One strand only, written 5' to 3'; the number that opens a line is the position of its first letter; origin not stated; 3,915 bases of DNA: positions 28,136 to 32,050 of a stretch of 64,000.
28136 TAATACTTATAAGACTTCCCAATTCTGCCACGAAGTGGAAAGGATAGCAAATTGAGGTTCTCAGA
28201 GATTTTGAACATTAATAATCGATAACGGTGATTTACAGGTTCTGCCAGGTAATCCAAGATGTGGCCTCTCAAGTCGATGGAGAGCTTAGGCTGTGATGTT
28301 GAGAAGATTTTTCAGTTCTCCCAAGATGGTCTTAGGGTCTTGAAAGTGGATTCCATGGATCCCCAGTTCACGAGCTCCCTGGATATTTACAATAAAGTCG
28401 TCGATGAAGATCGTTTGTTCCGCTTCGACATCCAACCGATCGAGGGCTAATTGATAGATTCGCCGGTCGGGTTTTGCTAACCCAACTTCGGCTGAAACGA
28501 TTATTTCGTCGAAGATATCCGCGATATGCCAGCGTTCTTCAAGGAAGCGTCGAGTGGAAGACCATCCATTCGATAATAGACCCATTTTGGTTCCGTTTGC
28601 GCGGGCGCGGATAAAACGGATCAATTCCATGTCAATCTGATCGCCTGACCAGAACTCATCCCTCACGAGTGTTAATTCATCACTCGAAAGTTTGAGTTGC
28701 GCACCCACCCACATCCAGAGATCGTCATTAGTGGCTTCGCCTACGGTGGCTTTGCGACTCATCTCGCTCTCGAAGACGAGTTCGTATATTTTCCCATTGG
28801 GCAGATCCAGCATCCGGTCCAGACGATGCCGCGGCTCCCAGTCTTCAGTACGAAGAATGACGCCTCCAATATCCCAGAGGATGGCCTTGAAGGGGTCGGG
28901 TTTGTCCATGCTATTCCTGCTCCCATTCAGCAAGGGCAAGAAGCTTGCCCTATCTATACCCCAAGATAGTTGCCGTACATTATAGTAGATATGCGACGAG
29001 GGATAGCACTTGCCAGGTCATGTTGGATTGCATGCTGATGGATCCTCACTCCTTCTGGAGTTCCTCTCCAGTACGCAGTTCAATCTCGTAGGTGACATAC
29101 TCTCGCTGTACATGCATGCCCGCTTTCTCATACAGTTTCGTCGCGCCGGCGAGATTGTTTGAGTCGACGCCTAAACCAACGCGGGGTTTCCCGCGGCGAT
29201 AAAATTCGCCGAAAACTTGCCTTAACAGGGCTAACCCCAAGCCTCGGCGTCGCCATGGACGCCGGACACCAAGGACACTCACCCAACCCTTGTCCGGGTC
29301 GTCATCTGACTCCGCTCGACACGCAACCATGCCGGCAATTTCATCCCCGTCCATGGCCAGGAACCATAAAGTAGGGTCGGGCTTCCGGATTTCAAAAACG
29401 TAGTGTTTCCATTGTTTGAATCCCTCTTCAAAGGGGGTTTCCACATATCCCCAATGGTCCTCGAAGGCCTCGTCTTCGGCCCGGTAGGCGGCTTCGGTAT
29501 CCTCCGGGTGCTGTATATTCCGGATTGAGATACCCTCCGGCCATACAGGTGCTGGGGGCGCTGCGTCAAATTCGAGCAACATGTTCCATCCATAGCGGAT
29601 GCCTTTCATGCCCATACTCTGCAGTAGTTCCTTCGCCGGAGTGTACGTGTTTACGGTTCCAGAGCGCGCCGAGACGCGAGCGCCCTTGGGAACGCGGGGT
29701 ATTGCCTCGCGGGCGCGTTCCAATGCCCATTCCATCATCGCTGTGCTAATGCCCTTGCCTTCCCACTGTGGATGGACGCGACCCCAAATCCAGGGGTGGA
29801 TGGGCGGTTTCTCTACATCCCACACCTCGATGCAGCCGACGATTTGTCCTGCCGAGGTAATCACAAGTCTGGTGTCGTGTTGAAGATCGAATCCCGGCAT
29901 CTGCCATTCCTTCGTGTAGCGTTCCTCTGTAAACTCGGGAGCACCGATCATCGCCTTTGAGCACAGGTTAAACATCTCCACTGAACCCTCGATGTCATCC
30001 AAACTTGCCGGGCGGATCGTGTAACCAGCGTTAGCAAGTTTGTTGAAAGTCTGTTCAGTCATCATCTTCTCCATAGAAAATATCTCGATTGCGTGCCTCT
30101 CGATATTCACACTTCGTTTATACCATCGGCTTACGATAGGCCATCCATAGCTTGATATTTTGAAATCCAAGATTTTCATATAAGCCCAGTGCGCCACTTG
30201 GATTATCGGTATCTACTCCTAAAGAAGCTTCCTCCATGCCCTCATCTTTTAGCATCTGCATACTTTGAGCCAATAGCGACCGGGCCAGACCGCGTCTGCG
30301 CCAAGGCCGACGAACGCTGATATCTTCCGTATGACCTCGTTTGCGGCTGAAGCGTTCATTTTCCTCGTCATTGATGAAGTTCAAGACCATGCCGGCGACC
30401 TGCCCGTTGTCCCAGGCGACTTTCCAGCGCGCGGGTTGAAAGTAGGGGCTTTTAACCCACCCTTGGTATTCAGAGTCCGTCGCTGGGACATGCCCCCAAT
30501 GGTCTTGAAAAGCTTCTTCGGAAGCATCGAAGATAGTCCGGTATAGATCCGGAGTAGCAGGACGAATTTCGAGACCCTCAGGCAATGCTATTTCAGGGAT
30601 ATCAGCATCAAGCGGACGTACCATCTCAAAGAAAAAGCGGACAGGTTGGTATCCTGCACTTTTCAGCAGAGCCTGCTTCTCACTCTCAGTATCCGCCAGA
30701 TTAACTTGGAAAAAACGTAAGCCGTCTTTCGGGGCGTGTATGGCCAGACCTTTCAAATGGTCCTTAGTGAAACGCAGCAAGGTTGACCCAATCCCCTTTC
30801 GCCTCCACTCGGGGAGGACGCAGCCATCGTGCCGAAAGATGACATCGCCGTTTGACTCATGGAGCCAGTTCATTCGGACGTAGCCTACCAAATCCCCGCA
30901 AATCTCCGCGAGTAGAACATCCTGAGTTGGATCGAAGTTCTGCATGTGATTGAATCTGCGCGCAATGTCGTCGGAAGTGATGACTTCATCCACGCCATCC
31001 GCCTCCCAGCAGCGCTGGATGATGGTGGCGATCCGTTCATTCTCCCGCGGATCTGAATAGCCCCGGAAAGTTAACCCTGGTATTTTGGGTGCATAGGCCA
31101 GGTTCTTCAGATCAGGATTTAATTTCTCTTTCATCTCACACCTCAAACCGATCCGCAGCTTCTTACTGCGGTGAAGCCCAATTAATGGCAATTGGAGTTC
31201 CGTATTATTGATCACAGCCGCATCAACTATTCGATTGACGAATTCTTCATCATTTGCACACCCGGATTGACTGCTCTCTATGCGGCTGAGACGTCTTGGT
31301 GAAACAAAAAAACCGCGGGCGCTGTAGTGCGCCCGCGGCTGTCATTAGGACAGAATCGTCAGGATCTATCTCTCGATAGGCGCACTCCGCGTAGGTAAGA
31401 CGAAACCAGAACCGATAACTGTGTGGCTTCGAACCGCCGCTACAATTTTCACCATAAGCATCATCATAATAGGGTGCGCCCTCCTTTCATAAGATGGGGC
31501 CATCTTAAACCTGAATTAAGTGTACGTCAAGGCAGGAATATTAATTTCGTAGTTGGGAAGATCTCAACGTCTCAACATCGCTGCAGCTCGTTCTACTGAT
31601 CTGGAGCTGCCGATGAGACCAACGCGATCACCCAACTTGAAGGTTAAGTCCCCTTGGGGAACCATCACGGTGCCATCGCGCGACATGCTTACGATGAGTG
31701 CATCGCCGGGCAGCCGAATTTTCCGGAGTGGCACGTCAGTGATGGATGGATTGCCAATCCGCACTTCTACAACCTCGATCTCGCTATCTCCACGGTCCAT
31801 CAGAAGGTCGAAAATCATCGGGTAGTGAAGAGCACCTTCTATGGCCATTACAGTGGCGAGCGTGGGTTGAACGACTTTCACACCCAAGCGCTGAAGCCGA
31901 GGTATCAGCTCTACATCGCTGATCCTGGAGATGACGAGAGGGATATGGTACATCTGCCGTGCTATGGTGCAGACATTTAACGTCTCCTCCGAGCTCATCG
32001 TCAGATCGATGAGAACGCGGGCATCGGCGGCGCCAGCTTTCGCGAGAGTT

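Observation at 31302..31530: Complete, unannotated leader-peptide attenuator with an MMMLM control region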

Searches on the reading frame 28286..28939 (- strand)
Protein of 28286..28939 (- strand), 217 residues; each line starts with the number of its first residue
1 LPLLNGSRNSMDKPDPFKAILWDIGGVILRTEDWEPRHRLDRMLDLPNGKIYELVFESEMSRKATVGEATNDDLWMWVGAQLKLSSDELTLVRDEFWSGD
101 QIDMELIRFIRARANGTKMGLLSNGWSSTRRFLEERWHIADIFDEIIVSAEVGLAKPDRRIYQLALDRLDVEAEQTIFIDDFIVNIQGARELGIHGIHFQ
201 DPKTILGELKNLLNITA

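Call 7: search_protein_families(library=pfam, proteins=[window:28286-28939:-], max_evalue=0.01)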
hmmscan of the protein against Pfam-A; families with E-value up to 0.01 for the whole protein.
window:28286-28939:- (217 aa): 3 families
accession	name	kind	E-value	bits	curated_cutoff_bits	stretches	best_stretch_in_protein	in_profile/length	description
PF00702.32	Hydrolase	-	8.3e-15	56.1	26.4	1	17-193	1-191/191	haloacid dehalogenase-like hydrolase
PF13419.12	HAD_2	-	2.4e-12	47.7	23.8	1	113-196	92-175/178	Haloacid dehalogenase-like hydrolase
PF13242.12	Hydrolase_like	-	0.0039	17.5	22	1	155-197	3-46/75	HAD-hyrolase-like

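Call 20: search_protein_families(library=ncbifam, proteins=[window:28286-28939:-], max_evalue=0.001)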
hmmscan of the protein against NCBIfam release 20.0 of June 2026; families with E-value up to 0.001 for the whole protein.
window:28286-28939:- (217 aa): 18 families
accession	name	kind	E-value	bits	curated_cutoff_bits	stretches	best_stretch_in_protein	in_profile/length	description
TIGR02247.1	HAD-1A3-hyp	subfamily_domain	1.8e-25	89.9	125.4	1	17-214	2-210/211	epoxide hydrolase N-terminal domain-like phosphatase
NF006991.0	PRK09456.1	equivalog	9.7e-17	61.3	295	1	111-206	95-191/199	glucose-1-phosphatase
TIGR01509.1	HAD-SF-IA-v3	subfamily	2e-16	60.5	29.4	1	133-198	90-153/154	HAD-IA family hydrolase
TIGR02252.1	DREG-2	subfamily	9.7e-16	58.1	155.2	1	111-197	116-202/203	HAD hydrolase, REG-2-like, family IA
TIGR02253.1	CTE7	subfamily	1.4e-15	57.7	169.75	1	110-202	104-197/221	TIGR02253 family HAD-type hydrolase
TIGR02254.1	YjjG_YfnB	equivalog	1.4e-15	57.4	159.9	1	105-202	104-199/223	YjjG family noncanonical pyrimidine nucleotidase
NF006976.0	PRK09449.1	equivalog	2.7e-13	50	183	1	112-200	106-196/225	pyrimidine 5'-nucleotidase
TIGR01993.1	Pyr-5-nucltdase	equivalog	2.8e-11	43.5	142.9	1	118-196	99-180/183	pyrimidine 5'-nucleotidase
TIGR01549.1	HAD-SF-IA-v1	subfamily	5.8e-10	39.8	23.3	1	85-193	40-149/149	HAD-IA family hydrolase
TIGR01454.1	AHBA_synth_RP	hypoth_equivalog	3.5e-09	36.6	246.65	1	112-196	87-171/205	AHBA synthesis associated protein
TIGR01428.1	HAD_type_II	equivalog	1.5e-08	34.9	125.4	1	114-197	105-188/197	haloacid dehalogenase type II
TIGR01990.1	bPGM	equivalog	1.3e-07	31.7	189.4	1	112-196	101-183/187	beta-phosphoglucomutase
NF053830.1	RUBPPhHalo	equivalog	1.4e-06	28.1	330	1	135-202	138-206/234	ribulose-1,5-bisphosphate 5-phosphatase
TIGR01449.2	PGP_bact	equivalog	2.2e-06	27.4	180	1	113-197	98-182/213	phosphoglycolate phosphatase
TIGR02009.1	PGMB-YQAB-SF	subfamily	2.9e-05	24.4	153.35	1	112-197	101-184/186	beta-phosphoglucomutase family hydrolase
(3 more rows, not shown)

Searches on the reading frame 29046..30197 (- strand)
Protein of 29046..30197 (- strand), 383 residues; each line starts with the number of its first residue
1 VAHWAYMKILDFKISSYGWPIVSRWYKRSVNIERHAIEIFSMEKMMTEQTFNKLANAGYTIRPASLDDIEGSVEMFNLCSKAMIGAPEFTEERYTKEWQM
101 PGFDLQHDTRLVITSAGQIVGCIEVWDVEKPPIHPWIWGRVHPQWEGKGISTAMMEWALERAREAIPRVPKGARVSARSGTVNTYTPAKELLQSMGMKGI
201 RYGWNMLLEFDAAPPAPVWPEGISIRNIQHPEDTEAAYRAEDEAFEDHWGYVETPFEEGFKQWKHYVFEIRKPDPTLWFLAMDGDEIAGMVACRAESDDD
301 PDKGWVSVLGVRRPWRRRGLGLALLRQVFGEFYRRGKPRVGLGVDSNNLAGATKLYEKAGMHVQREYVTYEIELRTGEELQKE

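Call 7: search_protein_families(library=pfam, proteins=[window:29046-30197:-], max_evalue=0.01)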
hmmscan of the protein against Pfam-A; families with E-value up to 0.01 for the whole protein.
window:29046-30197:- (383 aa): 6 families
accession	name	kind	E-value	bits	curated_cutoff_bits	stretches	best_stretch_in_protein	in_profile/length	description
PF00583.31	Acetyltransf_1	-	5e-24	85.2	20.7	2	249-361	14-116/116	Acetyltransferase (GNAT) family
PF13508.13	Acetyltransf_7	-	9.4e-16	58.4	27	2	278-360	5-81/84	Acetyltransferase (GNAT) domain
PF13673.13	Acetyltransf_10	-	2.7e-12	47.2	23.6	1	276-364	31-110/128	Acetyltransferase (GNAT) domain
PF13302.13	Acetyltransf_3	-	4.4e-08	34.3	25.4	0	60-179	3-121/138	Acetyltransferase (GNAT) domain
PF13527.13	Acetyltransf_9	-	1e-05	25.9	25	0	226-338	3-107/127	Acetyltransferase (GNAT) domain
PF08445.16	FR47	-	0.0026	18.2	22.1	1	302-366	20-82/86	FR47-like protein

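Call 20: search_protein_families(library=ncbifam, proteins=[window:29046-30065:-], max_evalue=0.001)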
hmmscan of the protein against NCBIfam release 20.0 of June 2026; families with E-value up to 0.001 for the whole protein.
window:29046-30065:- (339 aa): 3 families
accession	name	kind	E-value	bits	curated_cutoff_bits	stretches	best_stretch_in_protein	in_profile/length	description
TIGR03448.1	mycothiol_MshD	equivalog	4e-18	65.8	163.1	1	62-326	44-294/294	mycothiol synthase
NF002959.0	PRK03624.1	equivalog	4.9e-09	36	124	1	229-321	46-133/147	GNAT family acetyltransferase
TIGR01575.1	rimI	equivalog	3e-08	33.9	86.4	1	219-321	18-116/132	ribosomal protein S18-alanine N-acetyltransferase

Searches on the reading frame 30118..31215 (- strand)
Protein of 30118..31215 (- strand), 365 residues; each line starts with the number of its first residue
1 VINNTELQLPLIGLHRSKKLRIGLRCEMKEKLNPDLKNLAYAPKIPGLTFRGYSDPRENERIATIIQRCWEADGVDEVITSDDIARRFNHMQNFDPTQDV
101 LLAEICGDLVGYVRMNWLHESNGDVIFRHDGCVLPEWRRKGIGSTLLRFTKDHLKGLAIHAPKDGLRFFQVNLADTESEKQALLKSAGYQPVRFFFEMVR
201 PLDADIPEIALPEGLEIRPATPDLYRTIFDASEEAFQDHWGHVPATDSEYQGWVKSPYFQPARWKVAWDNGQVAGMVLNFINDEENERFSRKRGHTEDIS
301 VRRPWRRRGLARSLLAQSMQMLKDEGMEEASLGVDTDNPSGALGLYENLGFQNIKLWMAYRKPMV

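Call 7: search_protein_families(library=pfam, proteins=[window:30118-31215:-], max_evalue=0.01)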
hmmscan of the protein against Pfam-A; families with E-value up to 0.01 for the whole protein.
window:30118-31215:- (365 aa): 6 families
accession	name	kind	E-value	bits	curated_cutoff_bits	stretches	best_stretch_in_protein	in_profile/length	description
PF00583.31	Acetyltransf_1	-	2.3e-24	86.3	20.7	2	229-351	5-116/116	Acetyltransferase (GNAT) family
PF13508.13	Acetyltransf_7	-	6.6e-21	74.9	27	2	266-352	7-83/84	Acetyltransferase (GNAT) domain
PF13673.13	Acetyltransf_10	-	6.7e-13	49.2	23.6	1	266-354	35-110/128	Acetyltransferase (GNAT) domain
PF13527.13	Acetyltransf_9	-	9.6e-10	39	25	1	216-330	1-109/127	Acetyltransferase (GNAT) domain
PF08445.16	FR47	-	5.7e-07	29.9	22.1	1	288-354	16-80/86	FR47-like protein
PF13302.13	Acetyltransf_3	-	6.4e-07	30.6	25.4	1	215-352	2-138/138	Acetyltransferase (GNAT) domain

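Call 8: find_related_loci(query=window:30118-31134:-, collection=genome_contigs, flank=4000)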
Query window:30118-31134:- (338 aa) in genome_contigs; peptide patterns used: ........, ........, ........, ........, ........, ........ (x = any residue, [..] = any of these).
122 stretches matched a pattern; 64 encode a relative of the query (tblastn E <= 1e-3); 63 distinct loci.
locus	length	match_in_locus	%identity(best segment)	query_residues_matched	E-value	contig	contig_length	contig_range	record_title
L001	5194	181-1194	90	1-338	0e+0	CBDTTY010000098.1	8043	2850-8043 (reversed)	MAG TPA_asm: uncultured Anaerolineales bacterium isolate SRR7614714_binner12_Refined_77 genome assembly, contig: ERZ2387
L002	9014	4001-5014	92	1-338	0e+0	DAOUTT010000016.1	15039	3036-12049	MAG TPA_asm: Anaerolineales bacterium isolate CSMAG_804 CSMAG_804_k141_1089930_length_15039_cov_27.6898, whole genome sh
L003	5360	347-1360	85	1-338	0e+0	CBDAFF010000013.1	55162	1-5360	MAG: uncultured Anaerolineales bacterium isolate MAG_101 genome assembly, contig: k141_375752, whole genome shotgun sequ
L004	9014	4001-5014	83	1-338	0e+0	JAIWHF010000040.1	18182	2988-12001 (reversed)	MAG: Methanosarcinales archaeon isolate JL_US_07_21 NODE_323_length_18182_cov_0.393741, whole genome shotgun sequence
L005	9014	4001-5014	86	1-338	0e+0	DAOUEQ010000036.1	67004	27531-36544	MAG TPA_asm: Anaerolineales bacterium isolate N6_298 k139_1253704, whole genome shotgun sequence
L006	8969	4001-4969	45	15-337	3e-96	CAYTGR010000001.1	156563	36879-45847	MAG TPA_asm: uncultured Anaerolineales bacterium isolate binchicken_co20_429 genome assembly, contig: NODE_242_length_15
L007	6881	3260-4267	42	2-337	1e-90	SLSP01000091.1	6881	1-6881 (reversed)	MAG: Thermoflexales bacterium isolate CSSed165cm_611 CSSed16-5cm-50699, whole genome shotgun sequence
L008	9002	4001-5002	42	8-338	1e-82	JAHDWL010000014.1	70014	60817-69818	MAG: Anaerolineae bacterium isolate CHL10 NODE_981_length_70014_cov_7.754499, whole genome shotgun sequence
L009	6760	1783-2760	42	15-337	8e-80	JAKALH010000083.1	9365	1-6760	MAG: Chloroflexi bacterium isolate WY5.bin120 NODE_13190_length_9365_cov_1.241935, whole genome shotgun sequence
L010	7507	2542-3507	39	18-335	7e-64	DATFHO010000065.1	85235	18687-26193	MAG TPA_asm: Candidatus Limnocylindrales bacterium isolate SMAG_U8691 k141_596517, whole genome shotgun sequence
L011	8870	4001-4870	41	44-337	3e-59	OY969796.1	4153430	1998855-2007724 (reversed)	MAG: uncultured Chloroflexia bacterium isolate MFD01872.bin.1.103 genome assembly, chromosome: 1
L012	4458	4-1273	35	98-337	7e-41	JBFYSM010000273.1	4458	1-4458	MAG: Chloroflexota bacterium isolate PPR_0240 PPR_0240.fa_k121_553741, whole genome shotgun sequence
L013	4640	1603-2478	33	35-337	1e-38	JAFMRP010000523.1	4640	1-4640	MAG: Ktedonobacteraceae bacterium isolate Bacteria.bin_36 NODE_13834_length_4640_cov_0.995574, whole genome shotgun sequ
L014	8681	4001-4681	33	104-337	6e-38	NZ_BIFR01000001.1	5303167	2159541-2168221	Tengunoibacter tsumagoiensis strain Uno3 sequence1, whole genome shotgun sequence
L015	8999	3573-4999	31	45-335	4e-38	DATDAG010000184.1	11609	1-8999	MAG TPA_asm: Anaerolineales bacterium isolate SMAG_U90 k141_13851, whole genome shotgun sequence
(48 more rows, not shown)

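Call 20: search_protein_families(library=ncbifam, proteins=[window:30118-31134:-], max_evalue=0.001)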
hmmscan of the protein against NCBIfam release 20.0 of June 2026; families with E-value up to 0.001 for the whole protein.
window:30118-31134:- (338 aa): 10 families
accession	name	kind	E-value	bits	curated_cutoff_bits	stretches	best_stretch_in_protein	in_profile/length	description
TIGR03448.1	mycothiol_MshD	equivalog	4.2e-18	65.7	163.1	1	26-333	5-294/294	mycothiol synthase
TIGR01575.1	rimI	equivalog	8.1e-14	51.9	86.4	1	234-333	31-121/132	ribosomal protein S18-alanine N-acetyltransferase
NF002959.0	PRK03624.1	equivalog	1.2e-08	34.8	124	1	265-326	71-131/147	GNAT family acetyltransferase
NF053587.1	SpmdActasePaiA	equivalog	2.8e-06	27.2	250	1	241-325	65-148/172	spermidine/spermine N(1)-acetyltransferase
NF040504.1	resist_ArsN1b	equivalog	4.5e-06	26.5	210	1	236-330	49-139/159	arsinothricin resistance N-acetyltransferase ArsN1 family B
NF043067.1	AAC_6p_group_E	equivalog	2.1e-05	24.4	140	0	240-335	43-138/140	aminoglycoside 6'-N-acetyltransferase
NF007025.1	PRK09491.1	equivalog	4.9e-05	23.3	173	1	271-333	67-128/145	ribosomal protein S18-alanine N-acetyltransferase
NF049894.1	CG3035_N_ac_Glu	equivalog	0.0001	21.7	280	1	272-325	238-290/300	N-acetylglutamate synthase, CG3035 family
NF033083.0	AAC_3_I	equivalog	0.00018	21.7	200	0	263-325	74-135/145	AAC(3)-I family aminoglycoside N-acetyltransferase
NF040503.1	resist_ArsN1a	equivalog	0.00086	19.1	170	0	272-330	82-139/159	arsinothricin resistance N-acetyltransferase ArsN1 family A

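Call 21: search_solved_structures(query=window:30118-31134:-, max_evalue=0.01)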
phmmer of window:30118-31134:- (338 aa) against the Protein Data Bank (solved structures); distinct sequences matched with E-value up to 0.01: 34.
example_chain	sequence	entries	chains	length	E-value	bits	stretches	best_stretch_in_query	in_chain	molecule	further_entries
7q3a_A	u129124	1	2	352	4.1e-35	124.6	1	42-327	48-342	Putative acetyltransferase, GNAT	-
3tt2_A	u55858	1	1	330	2.7e-26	95.6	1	28-335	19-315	GCN5-related N-acetyltransferase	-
4lx9_A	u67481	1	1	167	1.5e-06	30.6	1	265-333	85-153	ARCHAEAL AMINO-TERMINAL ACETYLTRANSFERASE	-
2x7b_A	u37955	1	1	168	1.6e-06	30.6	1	265-333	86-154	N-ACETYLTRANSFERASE SSO0209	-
4r3k_A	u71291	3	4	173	1.7e-06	30.5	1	265-333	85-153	Uncharacterized N-acetyltransferase SSO0209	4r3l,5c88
7l1k_A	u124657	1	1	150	5.7e-06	28.7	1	238-330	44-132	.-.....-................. 30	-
6ag4_A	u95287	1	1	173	1.8e-05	27.1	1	265-333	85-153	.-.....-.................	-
6ag5_A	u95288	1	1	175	2e-05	26.9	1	265-333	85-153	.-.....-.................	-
4xnh_B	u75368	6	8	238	3e-05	26.4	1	245-333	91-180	N-terminal acetyltransferase A complex catalytic subunit ARD1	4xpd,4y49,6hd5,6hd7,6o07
4hnw_B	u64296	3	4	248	3.3e-05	26.3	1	245-333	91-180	N-terminal acetyltransferase A complex catalytic subunit ARD1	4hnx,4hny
5kf1_A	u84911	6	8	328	4.5e-05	25.8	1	105-335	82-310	Predicted acetyltransferase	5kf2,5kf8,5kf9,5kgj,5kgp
5kga_A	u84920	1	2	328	7.8e-05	25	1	105-335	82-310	Predicted acetyltransferase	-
5kgh_A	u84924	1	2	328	8.4e-05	24.9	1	105-335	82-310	Predicted acetyltransferase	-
7wx5_A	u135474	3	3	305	0.0002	23.7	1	251-325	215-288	N-acetyltransferase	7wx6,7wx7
9fpz_2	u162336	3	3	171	0.00048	22.4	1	241-326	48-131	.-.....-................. 10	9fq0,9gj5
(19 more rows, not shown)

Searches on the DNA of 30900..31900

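Call 4: search_rna_families(source=window, start=30900, end=31900, threshold=evalue, max_evalue=10, show_alignments=3)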
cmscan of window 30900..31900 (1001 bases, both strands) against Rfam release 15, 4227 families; matches with E-value up to 10: 6.
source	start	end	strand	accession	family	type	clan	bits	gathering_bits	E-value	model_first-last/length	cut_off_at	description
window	31304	31372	-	RF02230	sX11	Gene; sRNA;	-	28.2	70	0.0043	1-138/138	no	Proteobacterial sRNA sX11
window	31242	31348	+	RF02059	STnc50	Gene; sRNA;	-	18.1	55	4.6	1-84/84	no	Salmonella enterica sRNA STnc40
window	31299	31371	-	RF00519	suhB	Gene; sRNA;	CL00108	15.8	41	2.3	1-77/77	no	Makes More Granules Regulator RNA (mmgR)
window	31296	31346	+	RF02066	STnc320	Gene; sRNA;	-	15.5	50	6.5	1-55/55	no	Salmonella enterica sRNA STnc320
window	30963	31058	+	RF02344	ar14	Gene; sRNA;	-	15.3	58.8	2.9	1-123/123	no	Alphaproteobacterial ar14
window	31287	31342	+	RF02657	sot2652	Gene; sRNA;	-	12.5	61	4.8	108-162/187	no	Sense overlapping transcript RNA 2652 (sot)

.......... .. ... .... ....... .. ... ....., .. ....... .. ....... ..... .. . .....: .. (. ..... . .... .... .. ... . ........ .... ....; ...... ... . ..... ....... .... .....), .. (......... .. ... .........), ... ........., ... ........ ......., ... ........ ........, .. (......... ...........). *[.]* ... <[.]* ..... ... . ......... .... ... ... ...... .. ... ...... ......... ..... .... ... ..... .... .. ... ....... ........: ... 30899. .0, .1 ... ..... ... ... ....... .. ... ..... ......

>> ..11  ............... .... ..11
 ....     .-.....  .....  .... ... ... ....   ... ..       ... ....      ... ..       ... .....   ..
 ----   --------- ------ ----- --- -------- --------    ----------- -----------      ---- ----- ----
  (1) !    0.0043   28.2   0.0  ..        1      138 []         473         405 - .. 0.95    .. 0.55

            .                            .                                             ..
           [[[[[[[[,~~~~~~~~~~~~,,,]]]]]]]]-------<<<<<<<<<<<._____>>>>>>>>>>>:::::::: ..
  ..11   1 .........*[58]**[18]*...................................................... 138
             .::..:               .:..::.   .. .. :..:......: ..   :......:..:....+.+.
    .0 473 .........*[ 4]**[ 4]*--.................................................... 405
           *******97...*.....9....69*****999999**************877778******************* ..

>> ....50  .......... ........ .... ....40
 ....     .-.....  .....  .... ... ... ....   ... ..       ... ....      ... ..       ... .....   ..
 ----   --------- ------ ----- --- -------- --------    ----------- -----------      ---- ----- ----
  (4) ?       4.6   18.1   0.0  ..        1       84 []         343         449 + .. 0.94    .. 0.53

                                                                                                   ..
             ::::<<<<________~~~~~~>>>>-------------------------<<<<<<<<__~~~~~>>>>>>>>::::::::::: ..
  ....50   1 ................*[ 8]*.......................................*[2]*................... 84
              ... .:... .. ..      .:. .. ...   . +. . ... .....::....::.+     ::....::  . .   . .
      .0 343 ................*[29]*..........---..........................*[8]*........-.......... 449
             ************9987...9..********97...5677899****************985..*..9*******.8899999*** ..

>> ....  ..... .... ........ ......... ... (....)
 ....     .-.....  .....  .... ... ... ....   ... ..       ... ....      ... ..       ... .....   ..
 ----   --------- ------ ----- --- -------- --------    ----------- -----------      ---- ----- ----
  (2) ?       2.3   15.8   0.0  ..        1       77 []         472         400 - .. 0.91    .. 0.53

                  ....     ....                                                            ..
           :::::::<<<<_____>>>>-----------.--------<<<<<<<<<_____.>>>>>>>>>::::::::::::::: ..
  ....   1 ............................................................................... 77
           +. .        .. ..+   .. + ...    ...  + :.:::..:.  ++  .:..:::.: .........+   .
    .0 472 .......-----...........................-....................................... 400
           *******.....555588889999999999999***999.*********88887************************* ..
